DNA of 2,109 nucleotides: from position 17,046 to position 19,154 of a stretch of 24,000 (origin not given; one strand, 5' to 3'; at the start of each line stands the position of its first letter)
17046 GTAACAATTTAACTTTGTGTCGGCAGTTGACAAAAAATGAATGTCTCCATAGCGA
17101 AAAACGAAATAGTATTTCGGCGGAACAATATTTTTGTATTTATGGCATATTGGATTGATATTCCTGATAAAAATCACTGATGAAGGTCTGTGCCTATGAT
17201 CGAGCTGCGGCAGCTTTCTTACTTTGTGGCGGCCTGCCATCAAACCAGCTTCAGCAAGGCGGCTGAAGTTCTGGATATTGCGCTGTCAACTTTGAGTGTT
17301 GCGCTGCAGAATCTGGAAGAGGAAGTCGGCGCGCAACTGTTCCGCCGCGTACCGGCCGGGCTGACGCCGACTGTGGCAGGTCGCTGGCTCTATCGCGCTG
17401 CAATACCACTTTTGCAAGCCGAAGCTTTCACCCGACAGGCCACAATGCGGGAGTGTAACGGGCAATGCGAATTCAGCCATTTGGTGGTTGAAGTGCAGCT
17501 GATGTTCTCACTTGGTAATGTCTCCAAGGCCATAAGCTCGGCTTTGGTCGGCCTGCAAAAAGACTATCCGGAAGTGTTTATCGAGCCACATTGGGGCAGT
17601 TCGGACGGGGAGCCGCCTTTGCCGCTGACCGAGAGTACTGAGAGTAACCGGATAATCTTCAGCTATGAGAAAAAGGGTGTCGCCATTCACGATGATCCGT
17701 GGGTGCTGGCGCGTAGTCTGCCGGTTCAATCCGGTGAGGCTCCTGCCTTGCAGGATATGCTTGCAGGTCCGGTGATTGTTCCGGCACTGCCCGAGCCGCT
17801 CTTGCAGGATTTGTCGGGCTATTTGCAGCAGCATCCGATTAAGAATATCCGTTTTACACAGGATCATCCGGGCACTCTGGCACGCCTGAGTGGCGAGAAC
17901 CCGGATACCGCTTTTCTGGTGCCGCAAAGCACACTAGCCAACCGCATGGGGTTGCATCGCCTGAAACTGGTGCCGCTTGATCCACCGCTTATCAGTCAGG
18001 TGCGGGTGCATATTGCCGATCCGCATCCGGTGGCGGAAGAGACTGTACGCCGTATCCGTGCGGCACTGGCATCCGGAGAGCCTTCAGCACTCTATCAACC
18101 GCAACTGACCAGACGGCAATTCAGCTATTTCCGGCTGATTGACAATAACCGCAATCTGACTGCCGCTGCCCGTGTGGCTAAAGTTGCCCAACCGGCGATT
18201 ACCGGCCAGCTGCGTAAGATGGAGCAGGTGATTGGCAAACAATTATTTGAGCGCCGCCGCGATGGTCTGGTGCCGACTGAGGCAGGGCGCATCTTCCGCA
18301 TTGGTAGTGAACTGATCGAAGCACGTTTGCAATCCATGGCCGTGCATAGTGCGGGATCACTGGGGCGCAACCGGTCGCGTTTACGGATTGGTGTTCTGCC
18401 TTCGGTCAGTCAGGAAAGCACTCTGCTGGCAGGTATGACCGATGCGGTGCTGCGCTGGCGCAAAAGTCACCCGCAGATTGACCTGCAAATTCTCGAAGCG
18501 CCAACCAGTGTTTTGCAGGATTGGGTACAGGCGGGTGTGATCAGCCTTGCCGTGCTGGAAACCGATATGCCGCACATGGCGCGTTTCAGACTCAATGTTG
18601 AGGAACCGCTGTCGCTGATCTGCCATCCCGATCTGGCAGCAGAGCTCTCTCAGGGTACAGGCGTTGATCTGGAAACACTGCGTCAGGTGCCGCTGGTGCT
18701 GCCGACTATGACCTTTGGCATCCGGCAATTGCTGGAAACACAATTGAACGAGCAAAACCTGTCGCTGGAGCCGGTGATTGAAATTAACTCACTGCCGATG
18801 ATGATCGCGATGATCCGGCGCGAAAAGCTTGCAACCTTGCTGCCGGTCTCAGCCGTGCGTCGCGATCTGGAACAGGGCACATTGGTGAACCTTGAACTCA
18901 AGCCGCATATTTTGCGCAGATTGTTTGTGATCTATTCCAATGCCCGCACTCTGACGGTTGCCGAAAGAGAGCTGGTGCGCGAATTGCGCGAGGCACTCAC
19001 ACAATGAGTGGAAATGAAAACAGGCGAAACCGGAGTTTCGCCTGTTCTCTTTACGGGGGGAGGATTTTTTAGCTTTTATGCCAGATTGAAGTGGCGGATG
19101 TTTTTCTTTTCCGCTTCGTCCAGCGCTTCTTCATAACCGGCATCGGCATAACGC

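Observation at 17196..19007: Covalently fused tandem LysR-type regulator (two HTH and two effector domains, ~603 aa)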

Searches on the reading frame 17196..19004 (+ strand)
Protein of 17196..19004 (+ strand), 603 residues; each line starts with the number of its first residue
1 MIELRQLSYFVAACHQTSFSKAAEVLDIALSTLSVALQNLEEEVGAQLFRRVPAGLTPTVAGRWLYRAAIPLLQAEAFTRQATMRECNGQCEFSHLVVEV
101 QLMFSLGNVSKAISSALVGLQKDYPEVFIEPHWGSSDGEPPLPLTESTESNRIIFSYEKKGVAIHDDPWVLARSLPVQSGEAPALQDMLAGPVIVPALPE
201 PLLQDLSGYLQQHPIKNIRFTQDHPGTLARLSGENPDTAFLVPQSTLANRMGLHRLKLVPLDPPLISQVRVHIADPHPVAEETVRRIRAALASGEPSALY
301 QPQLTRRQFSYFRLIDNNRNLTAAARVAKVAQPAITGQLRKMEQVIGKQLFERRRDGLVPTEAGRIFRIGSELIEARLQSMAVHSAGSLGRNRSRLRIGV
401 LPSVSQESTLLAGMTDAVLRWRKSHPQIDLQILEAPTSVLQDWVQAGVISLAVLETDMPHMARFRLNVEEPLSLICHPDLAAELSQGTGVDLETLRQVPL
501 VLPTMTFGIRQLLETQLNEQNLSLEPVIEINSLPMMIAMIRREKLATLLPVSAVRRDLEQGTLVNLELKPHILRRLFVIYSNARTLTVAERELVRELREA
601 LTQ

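Call 3: search_protein_families(library=pfam, proteins=[window:17196-19004:+], max_evalue=1)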
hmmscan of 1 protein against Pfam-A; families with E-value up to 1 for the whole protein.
window:17196-19004:+ (603 aa): 4 families
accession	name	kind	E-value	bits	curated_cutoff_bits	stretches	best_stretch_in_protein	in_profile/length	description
PF00126.33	HTH_1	-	4.1e-32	110.4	26.6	2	4-63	1-60/60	Bacterial regulatory helix-turn-helix protein, lysR family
PF03466.25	LysR_substrate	-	1.2e-28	100.4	28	1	391-601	3-208/209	LysR substrate binding domain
PF01047.28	MarR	-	0.0079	16.5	24.6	1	304-344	1-43/59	MarR family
PF13556.12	HTH_30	-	0.045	14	27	0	315-350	9-44/59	PucR C-terminal helix-turn-helix domain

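Call 4: search_protein_families(library=ncbifam, proteins=[window:17196-19004:+], max_evalue=1)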
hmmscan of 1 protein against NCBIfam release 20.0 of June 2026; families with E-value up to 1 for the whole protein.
window:17196-19004:+ (603 aa): 58 families (the best 25 are shown)
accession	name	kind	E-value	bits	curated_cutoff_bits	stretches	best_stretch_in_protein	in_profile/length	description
NF008416.0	PRK11242.1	equivalog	8.2e-40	137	277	2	306-598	3-288/300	transcriptional regulator CynR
NF008410.0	PRK11233.1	equivalog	2.1e-36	125.6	309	2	307-558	4-247/305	nitrogen assimilation transcriptional regulator NAC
NF047520.1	trans_act_CidR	equivalog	7.7e-36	123.8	415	2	307-599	4-290/292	cidABC operon transcriptional activator CidR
TIGR02424.1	TF_pcaQ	equivalog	5.4e-35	120.7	303.8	2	307-573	6-269/300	pca operon transcription factor PcaQ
NF040786.1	LysR_Sec_metab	equivalog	4.3e-34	117.9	250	2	307-598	4-295/298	selenium metabolism-associated LysR family transcriptional regulator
NF053705.1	TransRegGltCGpos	equivalog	3.2e-29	102.1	350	2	306-593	3-285/300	glutamate biosynthesis transcriptional regulator GltC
NF040710.1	benzoate_CatM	exception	1.3e-24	87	580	2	2-78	1-77/293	cis,cis-muconate-binding transcription regulator CatM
NF007307.0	PRK09791.1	equivalog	4.3e-24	85.2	336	2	314-599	15-295/302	LysR family transcriptional regulator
NF040889.1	trans_reg_YeiE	equivalog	1.8e-23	83.2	480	2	304-592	3-281/288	DNA-binding transcriptional regulator YeiE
TIGR03339.1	phn_lysR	subfamily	5.8e-23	81.5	341.1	2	318-542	11-226/279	aminoethylphosphonate catabolism associated LysR family transcriptional regulator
NF007439.0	PRK09986.1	equivalog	8.9e-22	77.8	290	2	308-594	11-291/296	LysR family transcriptional regulator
NF008239.0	PRK11013.1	equivalog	2.5e-21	76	288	2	303-585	3-278/309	LysR family transcriptional regulator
NF007385.0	PRK09906.1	equivalog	4.6e-21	75.2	356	2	307-553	4-245/296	DNA-binding transcriptional regulator HcaR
NF008722.0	PRK11716.1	equivalog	1.3e-20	73.6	246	2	3-75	2-74/293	HTH-type transcriptional activator IlvY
NF040709.1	benzoate_BenM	exception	1.8e-20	73.5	600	2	2-75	1-74/299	benzoate utilization transcription regulator BenM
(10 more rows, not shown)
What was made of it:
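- On NAC (nitrogen assimilation control protein), the name given by JGI to homologues: 125.6 bits against cut-off 309 (call 4)
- On CynR: 137 bits against cut-off 277 (call 4)
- Closest known: NAC / CynR. Same: Best-scoring curated models for aa 306-598 (call 4).
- Closest known: NAC / CynR. Different: Scores are less than half of the curated cut-offs (call 4).
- The NAC and CynR models are the top NCBIfam hits for module 2 (call 4). Both scores are far below the curated cut-offs (NAC 125.6 vs 309; CynR 137 vs 277; call 4).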

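Call 7: find_homologous_proteins(query=window:17196-19004:+, max_evalue=0.001)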
Query window:17196-19004:+ (603 aa): 27 proteins with E <= 0.001 among 8000 candidates.
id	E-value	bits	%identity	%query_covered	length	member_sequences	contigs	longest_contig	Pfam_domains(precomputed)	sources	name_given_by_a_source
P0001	0.0e+0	1247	95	100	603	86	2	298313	PF00126.34,PF03466.26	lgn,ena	-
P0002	6.5e-250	848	65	100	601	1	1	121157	PF00126.34,PF03466.26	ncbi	-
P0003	1.6e-139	484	43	100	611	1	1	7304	PF00126.34,PF03466.26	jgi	jgi:LysR family transcriptional regulator, nitrogen assimilation regulatory protein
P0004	1.9e-138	481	44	100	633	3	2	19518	PF00126.34,PF03466.26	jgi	jgi:LysR family transcriptional regulator, nitrogen assimilation regulatory protein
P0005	7.4e-137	475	41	100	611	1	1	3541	PF00126.34,PF03466.26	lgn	-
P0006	4.1e-133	463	43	100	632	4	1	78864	PF00126.34,PF03466.26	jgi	jgi:LysR family transcriptional regulator, nitrogen assimilation regulatory protein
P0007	5.3e-131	456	41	100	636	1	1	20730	PF00126.34,PF03466.26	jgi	jgi:DNA-binding transcriptional LysR family regulator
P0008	9.8e-131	455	41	100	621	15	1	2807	PF00126.34,PF03466.26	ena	-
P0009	3.0e-130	453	42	100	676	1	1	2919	PF00126.34,PF03466.26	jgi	jgi:LysR family transcriptional regulator, nitrogen assimilation regulatory protein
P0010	1.0e-129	452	42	100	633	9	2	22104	PF00126.34,PF03466.26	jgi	jgi:LysR family nitrogen assimilation transcriptional regulator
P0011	2.4e-129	450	41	100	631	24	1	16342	PF00126.34,PF03466.26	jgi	jgi:DNA-binding transcriptional LysR family regulator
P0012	3.4e-129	450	42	100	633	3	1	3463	PF00126.34,PF03466.26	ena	-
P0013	2.7e-128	447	42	100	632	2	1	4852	PF00126.34,PF03466.26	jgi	jgi:LysR family nitrogen assimilation transcriptional regulator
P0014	5.8e-128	446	42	100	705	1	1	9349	PF00126.34,PF03466.26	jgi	jgi:DNA-binding transcriptional LysR family regulator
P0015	9.5e-128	445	42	99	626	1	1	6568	PF00126.34,PF03466.26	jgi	jgi:DNA-binding transcriptional LysR family regulator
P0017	2.1e-126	441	41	100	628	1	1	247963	PF00126.34,PF03466.26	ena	-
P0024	1.3e-105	372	38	100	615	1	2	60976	PF00126.34,PF03466.26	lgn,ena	-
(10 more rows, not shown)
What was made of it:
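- JGI names several homologues 'nitrogen assimilation regulatory protein' (call 7).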

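Call 17: find_encoding_contigs(protein=P0002, flank=10000, max_places=3)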
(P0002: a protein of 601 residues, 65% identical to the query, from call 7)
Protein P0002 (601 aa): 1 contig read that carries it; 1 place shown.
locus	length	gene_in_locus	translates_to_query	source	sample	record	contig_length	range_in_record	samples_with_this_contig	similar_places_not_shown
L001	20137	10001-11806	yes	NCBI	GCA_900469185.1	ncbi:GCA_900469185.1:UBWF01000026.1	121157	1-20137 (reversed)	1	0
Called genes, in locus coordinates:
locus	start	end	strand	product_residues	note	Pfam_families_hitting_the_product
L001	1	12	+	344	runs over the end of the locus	PF01965:DJ-1_PfpI, PF12833:HTH_18, PF00165:HTH_AraC (weak)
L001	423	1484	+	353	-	PF01435:Peptidase_M48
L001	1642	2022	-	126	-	PF01381:HTH_3, PF13443:HTH_26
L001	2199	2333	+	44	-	-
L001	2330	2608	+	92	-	-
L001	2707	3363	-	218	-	PF00149:Metallophos (weak)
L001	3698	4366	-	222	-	PF27385:PM0109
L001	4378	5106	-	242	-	-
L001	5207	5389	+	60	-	-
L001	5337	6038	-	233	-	-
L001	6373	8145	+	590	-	PF08448:PAS_4, PF08447:PAS_3, PF13426:PAS_9, PF00989:PAS, PF08448:PAS_4, PF13426:PAS_9, PF08447:PAS_3, PF00015:MCPsignal, +2 more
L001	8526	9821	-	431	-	PF00083:Sugar_tr, PF07690:MFS_1, PF00083:Sugar_tr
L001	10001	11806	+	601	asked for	PF00126:HTH_1, PF03466:LysR_substrate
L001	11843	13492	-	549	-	PF17391:Urocanase_N, PF01175:Urocanase, PF17392:Urocanase_C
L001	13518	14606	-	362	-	PF06032:S-Me-THD_N, PF20906:S-Me-THD_C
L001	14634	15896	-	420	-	PF04389:Peptidase_M28 (weak), PF01546:Peptidase_M20, PF07687:M20_dimer (weak)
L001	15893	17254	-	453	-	PF07969:Amidohydro_3, PF01979:Amidohydro_1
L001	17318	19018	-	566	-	PF00221:Lyase_aromatic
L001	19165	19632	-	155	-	-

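Call 18: find_encoding_contigs(protein=P0017, flank=10000, max_places=2)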
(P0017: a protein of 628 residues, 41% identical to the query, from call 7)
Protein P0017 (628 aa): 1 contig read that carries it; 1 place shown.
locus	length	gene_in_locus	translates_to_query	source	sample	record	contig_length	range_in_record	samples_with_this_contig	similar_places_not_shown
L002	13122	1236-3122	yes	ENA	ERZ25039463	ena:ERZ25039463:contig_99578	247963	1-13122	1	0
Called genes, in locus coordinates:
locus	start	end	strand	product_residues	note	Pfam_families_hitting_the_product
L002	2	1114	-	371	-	?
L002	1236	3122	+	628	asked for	PF00126:HTH_1, PF03466:LysR_substrate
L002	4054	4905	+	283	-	PF05721:PhyH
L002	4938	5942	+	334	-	PF03480:DctP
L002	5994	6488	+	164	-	PF04290:DctQ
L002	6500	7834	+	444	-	PF06808:DctM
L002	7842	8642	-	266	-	PF09339:HTH_IclR, PF01978:TrmB (faint), PF12802:MarR_2 (faint), PF01614:IclR_C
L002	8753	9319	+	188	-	PF00903:Glyoxalase, PF13669:Glyoxalase_4 (faint), PF18029:Glyoxalase_6 (weak)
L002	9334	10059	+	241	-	PF01494:FAD_binding_3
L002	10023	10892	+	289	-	PF01494:FAD_binding_3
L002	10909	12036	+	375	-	PF01717:Meth_synt_2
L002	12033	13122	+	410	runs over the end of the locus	PF00067:p450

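Call 19: find_encoding_contigs(protein=P0006, flank=10000, max_places=2)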
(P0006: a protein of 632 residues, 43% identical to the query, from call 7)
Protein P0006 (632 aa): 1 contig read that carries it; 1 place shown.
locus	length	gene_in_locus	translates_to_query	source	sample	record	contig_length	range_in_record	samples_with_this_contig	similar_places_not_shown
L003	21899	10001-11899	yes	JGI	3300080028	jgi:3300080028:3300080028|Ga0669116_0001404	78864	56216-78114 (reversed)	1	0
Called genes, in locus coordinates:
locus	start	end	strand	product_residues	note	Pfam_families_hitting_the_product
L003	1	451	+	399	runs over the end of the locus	?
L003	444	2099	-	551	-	PF17391:Urocanase_N, PF01175:Urocanase, PF17392:Urocanase_C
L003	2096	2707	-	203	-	PF02798:GST_N, PF13417:GST_N_3, PF13409:GST_N_2, PF00043:GST_C (weak)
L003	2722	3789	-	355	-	PF06032:S-Me-THD_N, PF20906:S-Me-THD_C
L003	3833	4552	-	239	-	PF00005:ABC_tran, PF13304:AAA_21 (faint)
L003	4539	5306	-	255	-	PF00005:ABC_tran, PF13304:AAA_21 (faint), PF12399:BCA_ABC_TP_C (weak)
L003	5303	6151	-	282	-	PF02653:BPD_transp_2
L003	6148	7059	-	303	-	PF02653:BPD_transp_2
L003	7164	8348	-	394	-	PF13433:Peripla_BP_5, PF13458:Peripla_BP_6, PF01094:ANF_receptor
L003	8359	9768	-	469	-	PF20695:UbiD_N, PF01977:UbiD, PF20696:UbiD_C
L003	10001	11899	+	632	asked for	PF00126:HTH_1, PF03466:LysR_substrate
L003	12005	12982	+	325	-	PF03401:TctC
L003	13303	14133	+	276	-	-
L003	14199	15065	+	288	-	PF09834:DUF2061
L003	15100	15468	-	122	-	PF00072:Response_reg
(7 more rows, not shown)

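Call 20: find_encoding_contigs(protein=P0024, flank=10000, max_places=2)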
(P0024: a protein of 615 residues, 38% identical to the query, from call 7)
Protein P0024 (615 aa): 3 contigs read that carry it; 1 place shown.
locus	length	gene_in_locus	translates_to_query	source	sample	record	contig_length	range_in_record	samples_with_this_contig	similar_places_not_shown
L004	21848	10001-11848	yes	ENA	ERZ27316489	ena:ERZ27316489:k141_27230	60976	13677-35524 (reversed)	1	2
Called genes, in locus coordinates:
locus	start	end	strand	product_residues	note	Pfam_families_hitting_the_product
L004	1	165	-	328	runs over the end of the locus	PF13191:AAA_16 (weak), PF00005:ABC_tran, PF02463:SMC_N (faint), PF08352:oligo_HPY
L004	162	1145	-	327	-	PF00005:ABC_tran, PF02463:SMC_N (weak), PF13304:AAA_21 (weak), PF08352:oligo_HPY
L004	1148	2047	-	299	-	PF00528:BPD_transp_1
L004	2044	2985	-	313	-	PF19300:BPD_transp_1_N, PF00528:BPD_transp_1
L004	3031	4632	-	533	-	PF00496:SBP_bac_5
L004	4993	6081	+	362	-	PF06032:S-Me-THD_N, PF20906:S-Me-THD_C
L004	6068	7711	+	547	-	PF17391:Urocanase_N, PF01175:Urocanase, PF17392:Urocanase_C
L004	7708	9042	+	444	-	PF00083:Sugar_tr, PF07690:MFS_1, PF00083:Sugar_tr, PF07690:MFS_1 (weak)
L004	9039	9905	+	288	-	PF01135:PCMT (weak), PF13489:Methyltransf_23, PF01209:Ubie_methyltran, PF13847:Methyltransf_31, PF08241:Methyltransf_11, PF08242:Methyltransf_12, PF13649:Methyltransf_25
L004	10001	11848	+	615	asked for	PF00126:HTH_1, PF03466:LysR_substrate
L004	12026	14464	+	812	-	PF07715:Plug, PF00593:TonB_dep_Rec_b-barrel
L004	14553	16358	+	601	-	PF00221:Lyase_aromatic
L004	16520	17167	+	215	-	-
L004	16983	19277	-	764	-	PF09347:DUF1989, PF01571:GCV_T, PF08669:GCV_T_C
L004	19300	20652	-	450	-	PF00743:FMO-like, PF01266:DAO (faint), PF07992:Pyr_redox_2 (weak), PF13454:NAD_binding_9 (faint), PF13738:Pyr_redox_3, PF13434:Lys_Orn_oxgnase (weak), PF00743:FMO-like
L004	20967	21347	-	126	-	PF02152:FolB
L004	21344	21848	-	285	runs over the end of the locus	PF00763:THF_DHG_CYH, PF02882:THF_DHG_CYH_C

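Call 21: find_related_loci(query=A1, collection=genome_contigs, flank=10000)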
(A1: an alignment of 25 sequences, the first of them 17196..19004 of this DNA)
Query A1 (603 aa) in genome_contigs; peptide patterns used: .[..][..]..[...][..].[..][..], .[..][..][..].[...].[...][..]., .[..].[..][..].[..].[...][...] (x = any residue, [..] = any of these).
114 stretches matched a pattern; 56 encode a relative of the query (tblastn E <= 1e-3); 56 distinct loci.
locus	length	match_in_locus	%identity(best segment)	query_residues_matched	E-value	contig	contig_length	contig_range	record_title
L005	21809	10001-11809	98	1-602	0e+0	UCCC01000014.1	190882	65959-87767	Rhizobiales bacterium isolate AFS063751 genome assembly, contig: contig_14, whole genome shotgun sequence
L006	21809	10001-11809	97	1-602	0e+0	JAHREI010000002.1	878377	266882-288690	Bacillus subtilis strain SK6B4 contig00002, whole genome shotgun sequence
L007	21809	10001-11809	95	1-602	0e+0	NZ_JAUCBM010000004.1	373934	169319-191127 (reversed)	Pseudochrobactrum kiredjianiae strain CCUG 49584 Scaffold4_1, whole genome shotgun sequence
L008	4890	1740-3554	94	1-602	0e+0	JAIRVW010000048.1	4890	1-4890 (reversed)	MAG: Brucellaceae bacterium isolate Fux382_bin41 k119_156935, whole genome shotgun sequence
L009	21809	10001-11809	93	1-602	0e+0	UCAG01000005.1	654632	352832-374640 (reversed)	Rhizobiales bacterium isolate AFS058694 genome assembly, contig: contig_5, whole genome shotgun sequence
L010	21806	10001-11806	93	1-602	0e+0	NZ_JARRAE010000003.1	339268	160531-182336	Pseudochrobactrum sp. sp1633 3, whole genome shotgun sequence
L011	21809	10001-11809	92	1-602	0e+0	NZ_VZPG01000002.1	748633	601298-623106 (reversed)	Pseudochrobactrum saccharolyticum strain CCUG 33852 contig_0000002, whole genome shotgun sequence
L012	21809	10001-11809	38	1-601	6e-135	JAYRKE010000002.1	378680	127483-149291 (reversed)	MAG: Afipia sp. isolate SZ_szas3bin.7 NODE_27_length_378680_cov_2.72787, whole genome shotgun sequence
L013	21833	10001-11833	42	1-603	6e-134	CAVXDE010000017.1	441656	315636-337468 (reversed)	MAG: uncultured Alphaproteobacteria bacterium isolate MFD04428.bin.1.20 genome assembly, contig: contig_17736, whole gen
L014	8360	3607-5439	41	1-603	6e-130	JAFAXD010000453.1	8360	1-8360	MAG: Xanthobacteraceae bacterium isolate CP_BM_RX_79 BM_RX_k147_6883591, whole genome shotgun sequence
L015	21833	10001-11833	38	1-603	7e-129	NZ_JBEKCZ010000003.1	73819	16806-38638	MAG: Bradyrhizobium sp. isolate SPRUCE 171 SPRUCE_171_3, whole genome shotgun sequence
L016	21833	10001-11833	40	1-603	8e-129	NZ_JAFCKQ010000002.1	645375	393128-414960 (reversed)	Bradyrhizobium jicamae strain SZCCT0215 NODE_2, whole genome shotgun sequence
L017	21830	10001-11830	39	1-603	2e-127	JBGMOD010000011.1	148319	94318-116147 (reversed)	MAG: Hyphomicrobiales bacterium isolate Fil1_5 Lundin1_111, whole genome shotgun sequence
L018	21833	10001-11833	39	1-603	4e-126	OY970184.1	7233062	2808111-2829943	MAG: uncultured Alphaproteobacteria bacterium isolate MFD09603.bin.c.1 genome assembly, chromosome: 1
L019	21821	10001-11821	40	1-601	1e-125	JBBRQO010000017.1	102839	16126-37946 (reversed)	MAG: Steroidobacterales bacterium isolate metawrap_la1_46 W_la1_46_k141_1344898L_102839_cov_35.5279, whole genome shotgu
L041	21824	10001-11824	37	1-603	6e-105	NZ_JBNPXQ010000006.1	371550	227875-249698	Sphingomonas zeicaulis strain DSM 100587 Ga0373354_06, whole genome shotgun sequence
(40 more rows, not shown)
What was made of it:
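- Checked: The fusion is conserved in 24 protein clusters (call 7) and 56 species-genome loci (call 21), so it is far beyond chance or an assembly error.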

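Call 24: predict_structure(alignment_id=A1)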
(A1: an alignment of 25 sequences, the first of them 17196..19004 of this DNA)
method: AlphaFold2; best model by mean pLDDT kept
length: 603 residues; sequences in the alignment: 25
mean_pLDDT: 84.0   pTM: 0.64
mean pLDDT of the five models: 84.0, 83.6, 81.7, 81.3, 80.9
residues with pLDDT >= 90: 206; 70-90: 328; 50-70: 60; < 50: 9
segments of 3 or more residues with pLDDT < 50: 146-148, 390-393
pLDDT, mean of each block of 10 residues (from residue 1): 89 89 92 92 81 81 88 93 79 86 86 90 90 67 53 89 93 76 84 91 93 92 85 87 88 85 94 90 93 77 91 91 87 91 94 88 91 84 57 67 62 83 77 76 76 74 80 91 77 88 76 83 86 82 91 84 90 85 76 88 74
secondary structure, 60 per line:
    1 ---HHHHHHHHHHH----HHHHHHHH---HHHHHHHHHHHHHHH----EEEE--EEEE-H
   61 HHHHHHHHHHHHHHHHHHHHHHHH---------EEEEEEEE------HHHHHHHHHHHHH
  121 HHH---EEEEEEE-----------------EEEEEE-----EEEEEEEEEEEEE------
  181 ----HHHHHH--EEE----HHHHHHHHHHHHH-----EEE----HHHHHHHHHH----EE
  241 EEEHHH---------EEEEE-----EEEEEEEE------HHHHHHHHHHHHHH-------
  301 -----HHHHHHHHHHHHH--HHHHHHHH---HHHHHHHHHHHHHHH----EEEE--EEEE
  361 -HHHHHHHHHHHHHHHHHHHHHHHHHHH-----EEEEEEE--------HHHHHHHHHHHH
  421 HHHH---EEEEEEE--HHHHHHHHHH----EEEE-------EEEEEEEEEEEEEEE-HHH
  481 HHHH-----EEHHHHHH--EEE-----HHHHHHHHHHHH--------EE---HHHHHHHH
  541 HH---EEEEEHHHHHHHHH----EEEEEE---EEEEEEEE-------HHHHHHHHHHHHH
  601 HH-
elements in order: H4-14 H19-26 H30-44 E49-52 E55-58 H60-84 E94-101 H108-123 E127-133 E151-156 E162-174 H185-190 E193-195 H200-212 E218-220 H225-234 E239-243 E256-260 E266-273 H280-293 H306-318 H321-328 H332-346 E351-354 E357-360 H362-388 E394-400 H409-424 E428-434 H437-446 E451-454 E462-476 H478-484 H492-497 E500-502 H508-519 H533-542 E546-550 H551-559 E564-569 E573-580 H588-602
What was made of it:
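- A helix is replaced by a disordered loop (call 24).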
